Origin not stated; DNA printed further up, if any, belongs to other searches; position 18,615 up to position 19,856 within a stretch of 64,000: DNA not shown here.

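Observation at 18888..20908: Orphan SPPY-type DNA methyltransferase translationally coupled to a LMW tyrosine phosphatase and a fructosamine kinase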

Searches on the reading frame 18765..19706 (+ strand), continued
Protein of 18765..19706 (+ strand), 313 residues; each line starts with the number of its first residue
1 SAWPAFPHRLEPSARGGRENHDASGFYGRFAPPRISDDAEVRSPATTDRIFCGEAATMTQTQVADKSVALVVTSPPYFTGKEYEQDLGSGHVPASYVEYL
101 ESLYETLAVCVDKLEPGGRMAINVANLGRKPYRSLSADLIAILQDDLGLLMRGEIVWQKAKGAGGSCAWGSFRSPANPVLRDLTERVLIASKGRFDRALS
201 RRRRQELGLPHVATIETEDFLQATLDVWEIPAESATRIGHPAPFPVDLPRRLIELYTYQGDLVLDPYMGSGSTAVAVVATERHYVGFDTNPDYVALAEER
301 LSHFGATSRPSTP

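Call 15: search_solved_structures(query=P0002, max_evalue=0.001, show_alignments=2)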
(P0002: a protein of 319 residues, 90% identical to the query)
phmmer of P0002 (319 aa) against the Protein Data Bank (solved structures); distinct sequences matched with E-value up to 0.001: 12.
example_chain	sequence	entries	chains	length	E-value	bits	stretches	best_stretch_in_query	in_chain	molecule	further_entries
2zie_A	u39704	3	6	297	2.8e-26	95.8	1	53-310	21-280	Putative modification methylase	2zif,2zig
8urk_A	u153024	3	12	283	5e-18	68.7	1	231-312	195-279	Methyltransferase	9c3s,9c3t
9c3u_A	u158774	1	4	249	1.2e-17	67.4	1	231-308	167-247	Methyltransferase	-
8s9m_A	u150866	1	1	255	4.5e-14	55.7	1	233-308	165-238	DNA cytosine-N4 methyltransferase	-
8s9n_A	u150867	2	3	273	5.1e-14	55.5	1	233-308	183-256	DNA cytosine-N4 methyltransferase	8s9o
1boo_A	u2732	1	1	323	1.7e-12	50.5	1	245-304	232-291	PROTEIN (N-4 CYTOSINE-SPECIFIC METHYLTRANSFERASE PVU II)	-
1g60_A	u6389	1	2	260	7.8e-11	45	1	242-303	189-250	Adenine-specific Methyltransferase MboIIA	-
5hek_A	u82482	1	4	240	6.1e-09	38.8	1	242-310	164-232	Adenine specific DNA methyltransferase (DpnA)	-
5hfj_A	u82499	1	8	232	9.4e-09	38.2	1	242-310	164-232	Adenine specific DNA methyltransferase (DpnA)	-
1nw8_A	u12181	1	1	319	4.8e-06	29.3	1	70-303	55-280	MODIFICATION METHYLASE RSRI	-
1eg2_A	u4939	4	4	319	6.3e-06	28.9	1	101-303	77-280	MODIFICATION METHYLASE RSRI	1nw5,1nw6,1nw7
6pbd_A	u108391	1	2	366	1.5e-05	27.7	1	245-309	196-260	Modification methylase CcrMI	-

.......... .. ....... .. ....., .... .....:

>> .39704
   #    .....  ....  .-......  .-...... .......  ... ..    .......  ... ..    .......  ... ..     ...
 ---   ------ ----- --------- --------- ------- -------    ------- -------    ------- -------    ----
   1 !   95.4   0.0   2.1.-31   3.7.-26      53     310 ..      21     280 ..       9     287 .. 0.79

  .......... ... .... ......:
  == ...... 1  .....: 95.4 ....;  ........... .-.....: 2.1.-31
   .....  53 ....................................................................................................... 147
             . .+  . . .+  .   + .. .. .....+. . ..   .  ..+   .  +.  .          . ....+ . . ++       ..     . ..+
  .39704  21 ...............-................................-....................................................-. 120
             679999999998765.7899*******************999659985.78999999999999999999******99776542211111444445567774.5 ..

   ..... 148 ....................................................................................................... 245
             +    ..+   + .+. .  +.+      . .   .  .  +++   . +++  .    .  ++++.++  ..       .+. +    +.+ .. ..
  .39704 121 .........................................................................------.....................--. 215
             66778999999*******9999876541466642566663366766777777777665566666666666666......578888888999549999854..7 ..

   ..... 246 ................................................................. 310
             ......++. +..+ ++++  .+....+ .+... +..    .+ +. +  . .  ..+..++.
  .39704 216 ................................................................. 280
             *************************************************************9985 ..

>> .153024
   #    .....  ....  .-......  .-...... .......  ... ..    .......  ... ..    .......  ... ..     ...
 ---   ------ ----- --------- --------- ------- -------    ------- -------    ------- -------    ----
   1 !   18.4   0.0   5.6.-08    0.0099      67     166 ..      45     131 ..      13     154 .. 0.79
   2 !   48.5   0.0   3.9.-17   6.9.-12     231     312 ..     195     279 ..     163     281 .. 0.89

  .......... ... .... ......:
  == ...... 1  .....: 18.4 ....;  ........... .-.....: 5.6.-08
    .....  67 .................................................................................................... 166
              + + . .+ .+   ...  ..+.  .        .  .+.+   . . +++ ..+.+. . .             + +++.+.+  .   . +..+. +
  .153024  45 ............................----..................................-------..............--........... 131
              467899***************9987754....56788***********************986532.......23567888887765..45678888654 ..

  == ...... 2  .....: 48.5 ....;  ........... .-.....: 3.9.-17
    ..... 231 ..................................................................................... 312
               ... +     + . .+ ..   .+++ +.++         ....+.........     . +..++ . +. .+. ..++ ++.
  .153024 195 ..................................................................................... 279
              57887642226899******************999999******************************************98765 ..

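Call 31: search_protein_families(library=padloc, proteins=[P0002], max_evalue=1)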
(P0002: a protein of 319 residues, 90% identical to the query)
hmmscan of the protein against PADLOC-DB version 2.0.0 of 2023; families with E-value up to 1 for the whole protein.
P0002 (319 aa): 72 families (the best 25 are shown)
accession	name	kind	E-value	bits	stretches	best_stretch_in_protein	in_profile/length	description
PDLC03350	MTase_II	-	1.3e-79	265.9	1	9-308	5-296/312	Type II methyltransferase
PDLC03353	MTase_II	-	8e-53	177.6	1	56-309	12-252/260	Type II methyltransferase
PDLC03259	MTase_II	-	5.1e-29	99.3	1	54-314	4-263/423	Type II methyltransferase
PDLC03260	MTase_II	-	1.5e-27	94.5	2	229-309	230-309/349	Type II methyltransferase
PDLC03387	MTase_II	-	2.5e-27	93.8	2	227-308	196-276/289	Type II methyltransferase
PDLC03371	MTase_II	-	5.5e-27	92.9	1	68-310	24-255/260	Type II methyltransferase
PDLC03299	MTase_II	-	2.8e-26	90.7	1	55-308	16-258/296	Type II methyltransferase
PDLC03320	MTase_II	-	4.5e-24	83.1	2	232-313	196-280/289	Type II methyltransferase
PDLC03283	MTase_II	-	1.1e-21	75.5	1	54-310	5-274/352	Type II methyltransferase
PDLC03246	MTase_II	-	8.4e-19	65.9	1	37-303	95-362/376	Type II methyltransferase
PDLC03323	MTase_II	-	4.3e-18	63.5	2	245-304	232-291/330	Type II methyltransferase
PDLC03339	MTase_II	-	5.1e-18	63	1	232-308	193-272/399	Type II methyltransferase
PDLC03295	MTase_II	-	1.2e-17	62.4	2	243-308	201-267/292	Type II methyltransferase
PDLC03363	MTase_II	-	1.5e-17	62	1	219-308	27-119/294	Type II methyltransferase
PDLC03236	MTase_II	-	5.6e-16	56.1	2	233-311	824-903/912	Type II methyltransferase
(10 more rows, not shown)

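Call 56: search_dna_similar(query=P0002, collection=plasmids, mode=protein, max_rows=15)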
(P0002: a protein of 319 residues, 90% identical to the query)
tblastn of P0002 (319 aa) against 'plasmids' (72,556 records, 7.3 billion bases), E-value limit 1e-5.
Records with a match: 329; places in all: 336; records where one place covers at least 80% of the query: 35.
Best place of each record, by identity: <60% 329.
By first word of the organism name: Escherichia 31; Xanthomonas 30; Ralstonia 25; Klebsiella 21; Bacillus 18; Burkholderia 16; Enterococcus 16; Leptospira 9; Acinetobacter 8; Arsenophonus 8; and 80 more.
By predicted mobility (MOB-suite, as given by PLSDB): non-mobilizable 153; mobilizable 97; conjugative 79.
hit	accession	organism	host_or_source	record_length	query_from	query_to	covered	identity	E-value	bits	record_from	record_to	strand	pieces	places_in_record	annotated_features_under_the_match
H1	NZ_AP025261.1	Paraburkholderia terrae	-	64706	67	300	73%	33.7%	2e-22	104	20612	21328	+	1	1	site-specific DNA-methyltransferase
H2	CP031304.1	Natrinema thermotolerans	Cell culture,Korean salt-fermented food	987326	55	315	82%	30.1%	3e-11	72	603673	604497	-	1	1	site-specific DNA-methyltransferase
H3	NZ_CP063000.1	Klebsiella pneumoniae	Homo sapiens,Gall bladder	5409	37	305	84%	28.5%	4e-18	92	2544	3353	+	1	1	site-specific DNA-methyltransferase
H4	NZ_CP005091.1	Sphingobium sp. TKS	-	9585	52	309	81%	29.6%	1e-21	102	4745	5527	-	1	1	site-specific DNA-methyltransferase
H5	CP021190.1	Rhizorhabdus wittichii DC-6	activated sludge of a wastewater ...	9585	52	309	81%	29.6%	1e-21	102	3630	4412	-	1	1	hypothetical protein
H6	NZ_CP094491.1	Paenarthrobacter ureafaciens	soil,farmland soil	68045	71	300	72%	32.9%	2e-9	130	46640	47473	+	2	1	site-specific DNA-methyltransferase | N-6 DNA methylase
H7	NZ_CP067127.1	Paracoccus alcaliphilus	whole organism,soil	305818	38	308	85%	27.7%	9e-13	76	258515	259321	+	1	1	site-specific DNA-methyltransferase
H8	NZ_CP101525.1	Burkholderia arboris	mixed culture,soil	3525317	42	308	84%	27.9%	7e-14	80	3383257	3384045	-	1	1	none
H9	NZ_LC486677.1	Serratia marcescens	-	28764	56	308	79%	29.4%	2e-10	69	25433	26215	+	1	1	site-specific DNA-methyltransferase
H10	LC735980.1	Enterobacter roggenkampii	-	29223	56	308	79%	29.4%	2e-10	69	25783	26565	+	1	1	hypothetical protein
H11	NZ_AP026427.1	Klebsiella quasipneumoniae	-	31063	56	308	79%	29.4%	2e-10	69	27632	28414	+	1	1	site-specific DNA-methyltransferase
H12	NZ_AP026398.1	Klebsiella quasipneumoniae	-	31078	56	308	79%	29.4%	2e-10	69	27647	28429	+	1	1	site-specific DNA-methyltransferase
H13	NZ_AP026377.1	Aeromonas caviae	-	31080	56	308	79%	29.4%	2e-10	69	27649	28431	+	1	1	site-specific DNA-methyltransferase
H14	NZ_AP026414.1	Klebsiella quasipneumoniae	-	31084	56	308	79%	29.4%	2e-10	69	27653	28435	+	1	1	site-specific DNA-methyltransferase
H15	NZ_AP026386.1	Citrobacter braakii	-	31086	56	308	79%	29.4%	2e-10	69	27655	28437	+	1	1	site-specific DNA-methyltransferase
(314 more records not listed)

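Call 57: search_dna_similar(query=P0002, collection=phages, mode=protein, max_rows=15)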
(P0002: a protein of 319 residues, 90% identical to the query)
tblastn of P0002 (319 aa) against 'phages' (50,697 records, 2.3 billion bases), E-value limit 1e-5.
Records with a match: 763; places in all: 841; records where one place covers at least 80% of the query: 60.
Best place of each record, by identity: <60% 763.
By first word of the organism name: Synechococcus 69; Staphylococcus 68; Mycobacterium 67; Lactococcus 44; Brucella 41; Streptococcus 36; Vibrio 35; Flavobacterium 31; Cyanophage 27; Klebsiella 25; and 81 more.
By host as written in the record: - 104; Mycobacterium smegmatis mc2 155 39; Lactococcus lactis 33; Staphylococcus aureus 22; Flavobacterium sp. LMO6 19; Synechococcus sp. 16; Synechococcus 14; Brucella abortus S19 14; and 264 more.
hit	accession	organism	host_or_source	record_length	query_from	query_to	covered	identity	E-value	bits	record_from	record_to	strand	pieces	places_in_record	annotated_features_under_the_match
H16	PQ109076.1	Thermus phage Lalka27a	Thermus thermophilus HB27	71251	60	314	80%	33.1%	3e-25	111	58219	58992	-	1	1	DNMTa | hypothetical protein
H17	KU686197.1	Synechococcus phage S-CAM3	Synechococcus sp.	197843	48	310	82%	31.2%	6e-30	125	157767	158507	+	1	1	DNA methylase | restriction enzyme, type II R/M system 1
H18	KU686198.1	Synechococcus phage S-CAM3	Synechococcus sp.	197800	48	310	82%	30.7%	4e-30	125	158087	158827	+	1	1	DNA methylase | restriction enzyme, type II R/M system 1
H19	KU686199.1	Synechococcus phage S-CAM3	Synechococcus sp.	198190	48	310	82%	30.7%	4e-30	125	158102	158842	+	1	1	DNA methylase | restriction enzyme, type II R/M system 1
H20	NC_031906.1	Synechococcus phage S-CAM3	Synechococcus sp.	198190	48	310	82%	30.7%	4e-30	125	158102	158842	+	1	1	DNA methyltransferase | restriction enzyme, type II R/M system 1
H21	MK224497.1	Mycobacterium phage Henu3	Mycolicibacterium smegmatis MC2 155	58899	60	310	79%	31.9%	2e-16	86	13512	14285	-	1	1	DNA-methylase | hypothetical protein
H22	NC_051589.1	Mycobacterium phage Henu3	Mycolicibacterium smegmatis MC2 155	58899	60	310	79%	31.9%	2e-16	86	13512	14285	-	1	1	DNA methyltransferase | hypothetical protein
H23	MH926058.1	Mycobacterium phage Reptar3000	Mycobacterium smegmatis mc2 155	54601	60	303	76%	32.7%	7e-16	84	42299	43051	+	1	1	68: methyltransferase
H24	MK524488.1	Mycobacterium phage Patt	Mycobacterium smegmatis mc#155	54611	60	303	76%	32.4%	6e-16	84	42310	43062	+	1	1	67: methyltransferase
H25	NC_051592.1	Mycobacterium phage Patt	Mycobacterium smegmatis mc#155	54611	60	303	76%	32.4%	6e-16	84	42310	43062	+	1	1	67: DNA methyltransferase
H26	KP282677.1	Sulfolobus monocaudavirus SMV3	Sulfolobus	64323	47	316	85%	29.1%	7e-31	128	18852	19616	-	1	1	putative DNA methylase N-4/N-6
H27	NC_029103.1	Sulfolobus monocaudavirus SMV3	Sulfolobus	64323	47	316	85%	29.1%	7e-31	128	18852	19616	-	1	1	DNA methyltransferase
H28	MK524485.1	Mycobacterium phage MissDaisy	Mycobacterium smegmatis mc#155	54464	60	303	76%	32.0%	2e-15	83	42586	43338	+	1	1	68: methyltransferase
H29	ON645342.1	Mycobacterium phage OmniCritical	Mycobacterium smegmatis mc2155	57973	60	303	76%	32.0%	2e-15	82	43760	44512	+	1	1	70: DNA methyltransferase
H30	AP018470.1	Mycobacterium phage Y2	-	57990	60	303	76%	32.0%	2e-15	82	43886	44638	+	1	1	putative DNA methylase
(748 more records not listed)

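Call 68: find_encoding_contigs(protein=P0001, flank=1000, max_places=2)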
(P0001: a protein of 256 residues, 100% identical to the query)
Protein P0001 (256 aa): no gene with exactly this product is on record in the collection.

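Call 71: find_encoding_contigs(protein=P0002, flank=4000, max_places=2)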
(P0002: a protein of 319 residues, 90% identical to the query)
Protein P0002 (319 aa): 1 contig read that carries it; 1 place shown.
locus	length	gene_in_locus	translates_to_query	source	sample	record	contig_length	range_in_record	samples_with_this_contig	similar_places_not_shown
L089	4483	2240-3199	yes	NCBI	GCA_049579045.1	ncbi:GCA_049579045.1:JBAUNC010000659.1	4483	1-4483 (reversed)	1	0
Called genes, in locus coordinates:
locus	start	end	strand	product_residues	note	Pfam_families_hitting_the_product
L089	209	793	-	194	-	PF13302:Acetyltransf_3 (weak), PF00583:Acetyltransf_1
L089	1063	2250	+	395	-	PF05631:MFS_5 (faint), PF07690:MFS_1, PF12832:MFS_1_like, PF07690:MFS_1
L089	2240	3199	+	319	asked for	PF01555:N6_N4_Mtase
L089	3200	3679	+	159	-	PF01451:LMWPc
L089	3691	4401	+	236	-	PF03881:Fructosamin_kin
